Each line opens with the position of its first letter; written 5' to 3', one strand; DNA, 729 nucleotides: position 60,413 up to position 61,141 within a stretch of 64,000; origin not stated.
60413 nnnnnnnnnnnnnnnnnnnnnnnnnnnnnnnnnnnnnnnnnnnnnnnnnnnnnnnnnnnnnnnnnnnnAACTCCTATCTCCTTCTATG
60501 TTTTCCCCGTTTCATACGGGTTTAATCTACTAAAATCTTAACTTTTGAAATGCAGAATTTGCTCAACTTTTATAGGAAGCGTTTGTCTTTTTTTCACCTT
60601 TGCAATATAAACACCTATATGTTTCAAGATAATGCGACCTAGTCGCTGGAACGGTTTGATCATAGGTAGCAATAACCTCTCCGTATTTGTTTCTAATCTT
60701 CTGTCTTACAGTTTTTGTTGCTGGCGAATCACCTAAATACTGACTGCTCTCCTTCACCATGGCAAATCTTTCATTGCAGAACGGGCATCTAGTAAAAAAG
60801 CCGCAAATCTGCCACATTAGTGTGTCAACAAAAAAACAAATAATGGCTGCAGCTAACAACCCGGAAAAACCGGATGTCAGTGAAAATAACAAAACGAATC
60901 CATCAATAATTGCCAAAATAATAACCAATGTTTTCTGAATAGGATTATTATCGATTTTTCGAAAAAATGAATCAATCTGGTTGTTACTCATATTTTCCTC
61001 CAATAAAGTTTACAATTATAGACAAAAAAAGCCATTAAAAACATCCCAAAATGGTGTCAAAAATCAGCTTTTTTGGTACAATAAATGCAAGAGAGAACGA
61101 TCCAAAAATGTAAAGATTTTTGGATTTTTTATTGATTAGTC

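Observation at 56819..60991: Membrane zinc-ribbon / vWA / PP2C / Hanks-kinase operon: a TerY-P-type triad with unexplained extra parts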

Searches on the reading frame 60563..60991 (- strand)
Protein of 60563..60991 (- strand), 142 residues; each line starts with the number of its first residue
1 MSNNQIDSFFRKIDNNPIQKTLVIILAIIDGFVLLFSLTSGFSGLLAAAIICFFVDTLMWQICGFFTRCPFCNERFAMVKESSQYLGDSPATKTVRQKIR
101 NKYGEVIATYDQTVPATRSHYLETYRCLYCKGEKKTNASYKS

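Call 3: search_protein_families(library=pfam, proteins=[window:60563-60991:-], max_evalue=0.01)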
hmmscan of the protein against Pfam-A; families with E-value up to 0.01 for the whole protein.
window:60563-60991:- (142 aa): 0 families

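Call 4: search_protein_families(library=padloc, proteins=[window:60563-60991:-], max_evalue=0.01)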
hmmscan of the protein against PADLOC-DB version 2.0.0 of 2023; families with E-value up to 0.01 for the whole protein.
window:60563-60991:- (142 aa): 0 families

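Call 5: search_protein_families(library=ncbifam, proteins=[window:60563-60991:-], max_evalue=0.01)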
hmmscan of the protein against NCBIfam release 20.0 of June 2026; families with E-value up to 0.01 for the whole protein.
window:60563-60991:- (142 aa): 0 families

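Call 6: search_protein_families(library=phrogs, proteins=[window:60563-60991:-], max_evalue=0.01)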
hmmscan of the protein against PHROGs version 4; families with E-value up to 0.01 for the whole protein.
window:60563-60991:- (142 aa): 1 family
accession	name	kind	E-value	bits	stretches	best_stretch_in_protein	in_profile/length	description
phrog_5602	-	unknown function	0.00055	20.6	1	69-137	21-55/60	-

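Call 8: find_homologous_proteins(query=window:60563-60991:-, max_evalue=0.001)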
Query window:60563-60991:- (142 aa): 1 proteins with E <= 0.001 among 19 candidates.
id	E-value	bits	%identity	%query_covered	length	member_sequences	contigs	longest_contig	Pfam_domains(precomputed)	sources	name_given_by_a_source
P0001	5.5e-91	320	100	100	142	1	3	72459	-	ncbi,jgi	jgi:hypothetical protein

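Call 15: search_protein_representatives(protein=window:60563-60991:-)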
Query: 142 residues. Proteins with E-value up to 0.001 (for the whole library): 129; up to 1e-10: 2; up to 1e-30: 1. The best 129 are listed.
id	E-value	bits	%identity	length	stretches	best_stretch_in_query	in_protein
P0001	1.8e-91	319.7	100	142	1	1-142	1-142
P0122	3.5e-28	114.7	43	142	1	7-140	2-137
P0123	1.5e-10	57.7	39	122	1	49-131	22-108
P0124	2.2e-10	57.1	31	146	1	34-140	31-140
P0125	3.0e-10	56.6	38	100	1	61-131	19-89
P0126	3.2e-10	56.6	36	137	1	32-134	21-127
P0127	7.1e-10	55.4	31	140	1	36-137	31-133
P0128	4.5e-09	52.8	30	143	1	23-135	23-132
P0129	5.5e-09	52.6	37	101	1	49-136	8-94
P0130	5.5e-09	52.5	36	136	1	32-134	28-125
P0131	1.3e-08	51.3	32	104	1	44-132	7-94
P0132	2.7e-08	50.3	34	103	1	48-131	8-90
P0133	3.3e-08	50.1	37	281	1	20-135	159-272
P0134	3.4e-08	50.0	30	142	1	24-134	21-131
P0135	5.6e-08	49.3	32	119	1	28-136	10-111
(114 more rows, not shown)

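Call 29: find_encoding_contigs(protein=P0122, flank=6000, max_places=4)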
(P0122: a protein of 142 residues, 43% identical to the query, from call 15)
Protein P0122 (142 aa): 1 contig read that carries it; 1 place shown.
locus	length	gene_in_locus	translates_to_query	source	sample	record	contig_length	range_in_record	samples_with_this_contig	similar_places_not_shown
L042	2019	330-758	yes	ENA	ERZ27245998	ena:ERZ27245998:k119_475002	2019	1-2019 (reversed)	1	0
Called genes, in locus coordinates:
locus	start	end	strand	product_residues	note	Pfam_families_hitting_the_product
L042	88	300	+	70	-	-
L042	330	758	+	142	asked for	-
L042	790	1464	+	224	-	PF00092:VWA, PF13519:VWA_2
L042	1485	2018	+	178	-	?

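Call 30: find_encoding_contigs(protein=P0124, flank=6000, max_places=4)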
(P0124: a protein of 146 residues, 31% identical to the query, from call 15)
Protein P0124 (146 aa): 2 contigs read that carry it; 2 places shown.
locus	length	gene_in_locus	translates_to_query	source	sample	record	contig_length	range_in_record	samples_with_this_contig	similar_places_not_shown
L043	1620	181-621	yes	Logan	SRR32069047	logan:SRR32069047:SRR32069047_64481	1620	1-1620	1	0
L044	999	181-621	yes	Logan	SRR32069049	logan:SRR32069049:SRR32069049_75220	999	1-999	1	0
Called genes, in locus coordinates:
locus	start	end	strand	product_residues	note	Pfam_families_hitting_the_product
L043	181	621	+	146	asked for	-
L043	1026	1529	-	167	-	-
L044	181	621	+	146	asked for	-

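Call 34: find_related_loci(query=A3, collection=metagenome_contigs, flank=6000)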
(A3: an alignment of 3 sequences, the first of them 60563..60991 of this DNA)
Query A3 (142 aa) in metagenome_contigs; peptide patterns used: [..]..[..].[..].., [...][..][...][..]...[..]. (x = any residue, [..] = any of these).
374 stretches matched a pattern, but none encodes a relative of the query by tblastn (E <= 1e-3).

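Call 35: find_related_loci(query=A4, collection=viral_contigs, flank=6000)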
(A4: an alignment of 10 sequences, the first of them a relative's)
Query A4 (136 aa) in viral_contigs; peptide patterns used: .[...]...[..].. (x = any residue, [..] = any of these).
3 stretches matched a pattern; 1 encode a relative of the query (tblastn E <= 1e-3); 1 distinct loci.
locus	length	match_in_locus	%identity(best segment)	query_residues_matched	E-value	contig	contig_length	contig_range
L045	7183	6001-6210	40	67-136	1e-18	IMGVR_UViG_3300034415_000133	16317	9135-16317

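Call 36: find_related_loci(query=A5, collection=viral_contigs, flank=6000)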
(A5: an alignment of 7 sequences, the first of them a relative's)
Query A5 (137 aa) in viral_contigs; peptide patterns used: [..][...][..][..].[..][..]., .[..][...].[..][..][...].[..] (x = any residue, [..] = any of these).
134 stretches matched a pattern; 1 encode a relative of the query (tblastn E <= 1e-3); 1 distinct loci.
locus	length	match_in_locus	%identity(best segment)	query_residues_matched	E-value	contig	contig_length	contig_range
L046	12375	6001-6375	41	4-137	5e-34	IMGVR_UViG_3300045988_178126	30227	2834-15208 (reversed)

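Call 37: find_related_loci(query=A4, collection=metagenome_contigs, flank=6000)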
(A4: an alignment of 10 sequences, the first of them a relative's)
Query A4 (136 aa) in metagenome_contigs; peptide patterns used: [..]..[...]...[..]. (x = any residue, [..] = any of these).
24 stretches matched a pattern; 16 encode a relative of the query (tblastn E <= 1e-3); 16 distinct loci.
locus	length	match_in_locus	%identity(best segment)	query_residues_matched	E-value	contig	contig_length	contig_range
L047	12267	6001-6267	45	44-132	3e-23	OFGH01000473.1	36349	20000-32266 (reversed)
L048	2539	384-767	34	12-136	2e-20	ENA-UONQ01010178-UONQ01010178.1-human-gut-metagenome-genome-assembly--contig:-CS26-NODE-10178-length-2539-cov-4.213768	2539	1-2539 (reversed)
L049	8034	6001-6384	34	12-136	2e-20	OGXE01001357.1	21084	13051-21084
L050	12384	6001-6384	34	12-136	2e-20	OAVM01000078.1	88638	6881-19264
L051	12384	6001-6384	33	12-136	3e-20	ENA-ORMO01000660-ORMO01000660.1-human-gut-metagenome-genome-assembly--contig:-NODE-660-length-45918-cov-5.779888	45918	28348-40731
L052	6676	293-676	33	12-136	3e-20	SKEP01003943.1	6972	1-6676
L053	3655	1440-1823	33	12-136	3e-20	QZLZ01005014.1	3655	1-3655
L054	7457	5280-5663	33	12-136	3e-20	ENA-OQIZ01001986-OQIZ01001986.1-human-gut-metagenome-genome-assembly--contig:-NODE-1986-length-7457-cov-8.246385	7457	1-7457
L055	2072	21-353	36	29-136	2e-19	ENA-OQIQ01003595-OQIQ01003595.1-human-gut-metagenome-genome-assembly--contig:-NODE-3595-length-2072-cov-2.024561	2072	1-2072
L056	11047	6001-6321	39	29-136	4e-19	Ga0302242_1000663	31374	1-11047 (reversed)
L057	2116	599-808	40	67-136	2e-17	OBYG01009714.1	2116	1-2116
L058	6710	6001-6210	40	67-136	2e-17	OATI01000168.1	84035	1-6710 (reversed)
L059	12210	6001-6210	40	67-136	2e-17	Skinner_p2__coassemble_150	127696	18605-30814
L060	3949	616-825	39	67-136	7e-17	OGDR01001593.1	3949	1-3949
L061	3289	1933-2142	39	67-136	7e-17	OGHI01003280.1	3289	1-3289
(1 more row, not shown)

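Call 40: search_protein_families(library=pfam, proteins=[L047:131-1072:+, L047:1092-1826:+, L047:1839-4076:+, L047:4083-5465:+, L047:5425-5826:+, L047:6354-6836:+, L050:4519-6387:+, L050:6913-7851:+, L050:8006-8470:+, L046:4951-6378:+], max_evalue=0.001)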
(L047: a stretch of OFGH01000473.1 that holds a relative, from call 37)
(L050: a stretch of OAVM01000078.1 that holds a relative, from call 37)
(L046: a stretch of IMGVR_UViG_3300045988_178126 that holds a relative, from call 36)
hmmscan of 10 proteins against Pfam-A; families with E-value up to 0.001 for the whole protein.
L047:131-1072:+ (313 aa): 0 families

L047:1092-1826:+ (244 aa): 0 families

L047:1839-4076:+ (745 aa): 1 family
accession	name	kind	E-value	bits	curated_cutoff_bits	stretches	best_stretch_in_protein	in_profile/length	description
PF01580.24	FtsK_SpoIIIE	-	4.7e-30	105.1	24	1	143-300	39-220/221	FtsK/SpoIIIE family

L047:4083-5465:+ (460 aa): 0 families

L047:5425-5826:+ (133 aa): 0 families

L047:6354-6836:+ (160 aa): 0 families

L050:4519-6387:+ (622 aa): 1 family
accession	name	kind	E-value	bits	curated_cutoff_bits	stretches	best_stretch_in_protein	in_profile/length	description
PF22507.2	DUF6994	-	1.2e-08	35.4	27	1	65-291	14-226/226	Family of unknown function (DUF6994)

L050:6913-7851:+ (312 aa): 0 families

L050:8006-8470:+ (154 aa): 1 family
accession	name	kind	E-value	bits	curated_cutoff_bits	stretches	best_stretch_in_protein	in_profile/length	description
PF05067.18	Mn_catalase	-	1.2e-29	103.7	27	1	6-131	60-198/284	Manganese containing catalase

L046:4951-6378:+ (475 aa): 2 families
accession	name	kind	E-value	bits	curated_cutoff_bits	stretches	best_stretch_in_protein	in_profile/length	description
PF13240.11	Zn_Ribbon_1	-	8.9e-05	22.6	25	1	85-106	1-22/23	zinc-ribbon domain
PF13248.11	Zn_ribbon_3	-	0.00052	19.8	27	1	83-107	2-26/26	zinc-ribbon domain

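Call 57: predict_structure(alignment_id=A6)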
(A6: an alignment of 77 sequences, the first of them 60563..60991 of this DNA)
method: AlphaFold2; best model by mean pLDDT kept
length: 142 residues; sequences in the alignment: 77
mean_pLDDT: 89.8   pTM: 0.62
mean pLDDT of the five models: 89.8, 88.4, 88.4, 87.8, 86.9
residues with pLDDT >= 90: 78; 70-90: 58; 50-70: 5; < 50: 1
segments of 3 or more residues with pLDDT < 50: none
pLDDT, mean of each block of 10 residues (from residue 1): 66 73 83 84 87 89 91 96 98 98 98 98 98 97 96
secondary structure, 60 per line:
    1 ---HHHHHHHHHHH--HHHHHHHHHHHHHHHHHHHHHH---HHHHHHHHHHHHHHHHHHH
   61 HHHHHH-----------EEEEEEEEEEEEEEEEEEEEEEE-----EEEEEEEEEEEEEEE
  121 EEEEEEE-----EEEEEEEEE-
elements in order: H4-14 H17-38 H42-66 E78-100 E106-127 E133-141

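Call 60: fold_search(model_id=the predicted structure, library=pdb)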
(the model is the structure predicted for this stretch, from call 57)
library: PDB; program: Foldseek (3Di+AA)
matches with E <= 10: 428; with E <= 0.001: 0
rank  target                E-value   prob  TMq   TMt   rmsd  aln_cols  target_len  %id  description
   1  7w4o_A                3.0e-01  0.13  0.16  0.08  16.7       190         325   10  The structure of KATP H175K mutant in pre-open state (released 2022-06-01)
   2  5twv_A                3.3e-01  0.47  0.31  0.16  16.5       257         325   10  Cryo-EM structure of the pancreatic ATP-sensitive K+ channel SUR1/Kir6.2 in the presence of ATP and glibenclamide (released 2017-01-25)
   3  5ec5_B                4.0e-01  0.30  0.18  0.09  28.4        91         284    8  Crystal structure of lysenin pore (released 2016-05-18)
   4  2v1o_A                4.2e-01  0.12  0.15  0.14  19.0        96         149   12  Crystal structure of N-terminal domain of acyl-CoA thioesterase 7 (released 2007-06-26)
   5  5ec5_I                4.4e-01  0.25  0.18  0.09  27.9        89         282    8  Crystal structure of lysenin pore (released 2016-05-18)
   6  5ec5_D                4.7e-01  0.30  0.18  0.09  27.2        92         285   11  Crystal structure of lysenin pore (released 2016-05-18)
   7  5ykf_A                4.7e-01  0.13  0.17  0.08  14.7       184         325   11  Structure of pancreatic ATP-sensitive potassium channel bound with glibenclamide and ATPgammaS (3D class1 at 4.33A) (released 2018-04-18)
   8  4uv2_F                5.3e-01  0.41  0.24  0.16  13.8       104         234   10  Structure of the curli transport lipoprotein CsgG in a non-lipidated, pre-pore conformation (released 2014-09-24)
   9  7mjo_C                5.3e-01  0.12  0.17  0.08  18.1       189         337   12  Vascular KATP channel: Kir6.1 SUR2B quatrefoil-like conformation 1 (released 2021-10-13)
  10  5ec5_A                5.6e-01  0.23  0.18  0.09  28.8        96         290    8  Crystal structure of lysenin pore (released 2016-05-18)
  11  7mit_A                5.6e-01  0.12  0.17  0.07  17.2       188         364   12  Vascular KATP channel: Kir6.1 SUR2B propeller-like conformation 1 (released 2021-10-13)
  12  6m86                  5.9e-01  0.11  0.18  0.09  18.1       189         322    7  Crystal Structure of Inward Rectifier Kir2.2 Force Open Mutant (released 2019-09-04)
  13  7u7m_A                6.6e-01  0.11  0.16  0.08  17.0       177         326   12  Cryo-EM structure of the pancreatic ATP-sensitive potassium channel in the presence of carbamazepine and ATP with Kir6 (released 2022-08-31)
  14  7tys_A                6.6e-01  0.11  0.16  0.07  17.0       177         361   12  Cryo-EM structure of the pancreatic ATP-sensitive potassium channel bound to ATP and repaglinide with Kir6.2-CTD in th (released 2022-08-31)
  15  2v1o_B                6.6e-01  0.10  0.15  0.14  17.8        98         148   12  Crystal structure of N-terminal domain of acyl-CoA thioesterase 7 (released 2007-06-26)
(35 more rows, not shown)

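Call 61: fold_search(model_id=the predicted structure, library=viral)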
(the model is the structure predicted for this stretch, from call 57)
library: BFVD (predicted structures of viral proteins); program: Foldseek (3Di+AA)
matches with E <= 10: 941; with E <= 0.001: 0
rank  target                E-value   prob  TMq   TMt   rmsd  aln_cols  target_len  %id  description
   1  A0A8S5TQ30            1.2e-02  0.99  0.21  0.39   6.9        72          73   21  InsA N-terminal domain [Myoviridae sp. ctCXW4]
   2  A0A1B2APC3            1.8e-02  0.98  0.18  0.34  12.7        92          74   16  (no name in the UniProt tables at hand)
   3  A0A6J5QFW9            4.0e-02  0.96  0.22  0.16   6.5        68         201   10  Essential recombination function protein [uncultured Caudovirales phage]
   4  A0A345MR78            4.8e-02  0.66  0.21  0.28  15.4       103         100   14  (no name in the UniProt tables at hand)
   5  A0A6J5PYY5            6.4e-02  0.85  0.24  0.18  12.3       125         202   13  Uncharacterized protein [uncultured Caudovirales phage]
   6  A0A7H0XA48            6.7e-02  0.44  0.20  0.24  19.4       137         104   17  (no name in the UniProt tables at hand)
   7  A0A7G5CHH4            8.0e-02  0.54  0.20  0.23  11.1        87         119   22  (no name in the UniProt tables at hand)
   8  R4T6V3                1.0e-01  0.16  0.10  0.17  11.1        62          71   16  Uncharacterized protein [Halogranum tailed virus 1]
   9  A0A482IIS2            1.2e-01  0.33  0.23  0.11  16.2       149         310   16  (no name in the UniProt tables at hand)
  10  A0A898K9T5            1.3e-01  0.94  0.20  0.30  14.0        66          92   11  Uncharacterized protein [Klebsiella phage vB_KpnP_P184]
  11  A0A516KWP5            1.3e-01  0.16  0.14  0.11  25.4       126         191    9  (no name in the UniProt tables at hand)
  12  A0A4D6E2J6            1.4e-01  0.82  0.28  0.29  15.4       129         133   10  MazG-like nucleotide pyrophosphohydrolase [Gordonia phage GodonK]
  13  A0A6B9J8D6            1.4e-01  0.30  0.22  0.27   9.2       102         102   17  (no name in the UniProt tables at hand)
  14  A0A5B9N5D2            1.6e-01  0.66  0.19  0.32  13.1        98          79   12  (no name in the UniProt tables at hand)
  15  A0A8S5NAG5            1.7e-01  0.95  0.21  0.16   8.4        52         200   12  Uncharacterized protein [Siphoviridae sp. ct8hR1]
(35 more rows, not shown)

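Call 76: find_encoding_contigs(protein=P0123, flank=6000, max_places=3)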
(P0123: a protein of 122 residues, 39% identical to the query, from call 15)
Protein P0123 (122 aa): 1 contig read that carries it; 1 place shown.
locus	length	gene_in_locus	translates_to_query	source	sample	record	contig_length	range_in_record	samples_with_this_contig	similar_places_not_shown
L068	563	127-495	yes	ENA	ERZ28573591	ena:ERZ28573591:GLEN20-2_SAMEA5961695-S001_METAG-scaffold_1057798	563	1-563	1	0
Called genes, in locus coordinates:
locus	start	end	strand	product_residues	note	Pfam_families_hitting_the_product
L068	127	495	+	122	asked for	-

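Call 77: find_encoding_contigs(protein=P0126, flank=6000, max_places=3)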
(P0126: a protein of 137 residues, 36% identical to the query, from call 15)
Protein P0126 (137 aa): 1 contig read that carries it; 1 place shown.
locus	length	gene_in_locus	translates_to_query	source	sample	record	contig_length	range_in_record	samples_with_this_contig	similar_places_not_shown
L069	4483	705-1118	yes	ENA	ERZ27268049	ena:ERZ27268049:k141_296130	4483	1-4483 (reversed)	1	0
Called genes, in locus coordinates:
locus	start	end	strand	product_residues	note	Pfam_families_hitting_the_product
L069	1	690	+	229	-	?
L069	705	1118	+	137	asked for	-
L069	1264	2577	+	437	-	PF00004:AAA, PF01434:Peptidase_M41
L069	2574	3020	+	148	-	-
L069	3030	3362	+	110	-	-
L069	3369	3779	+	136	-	-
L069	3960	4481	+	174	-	?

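Call 78: find_encoding_contigs(protein=P0125, flank=6000, max_places=3)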
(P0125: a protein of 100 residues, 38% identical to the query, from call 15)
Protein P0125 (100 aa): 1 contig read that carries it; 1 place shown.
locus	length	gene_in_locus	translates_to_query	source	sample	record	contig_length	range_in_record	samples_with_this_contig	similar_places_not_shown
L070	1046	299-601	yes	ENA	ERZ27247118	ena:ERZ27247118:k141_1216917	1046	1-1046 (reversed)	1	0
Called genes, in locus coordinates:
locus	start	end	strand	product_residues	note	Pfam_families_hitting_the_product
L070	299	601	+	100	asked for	-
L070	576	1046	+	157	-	?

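Call 87: search_dna_similar(query=window:60563-60991:-, collection=phages, mode=protein, max_evalue=0.01, max_rows=15)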
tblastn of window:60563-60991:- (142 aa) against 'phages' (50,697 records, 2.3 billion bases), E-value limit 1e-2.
No match.
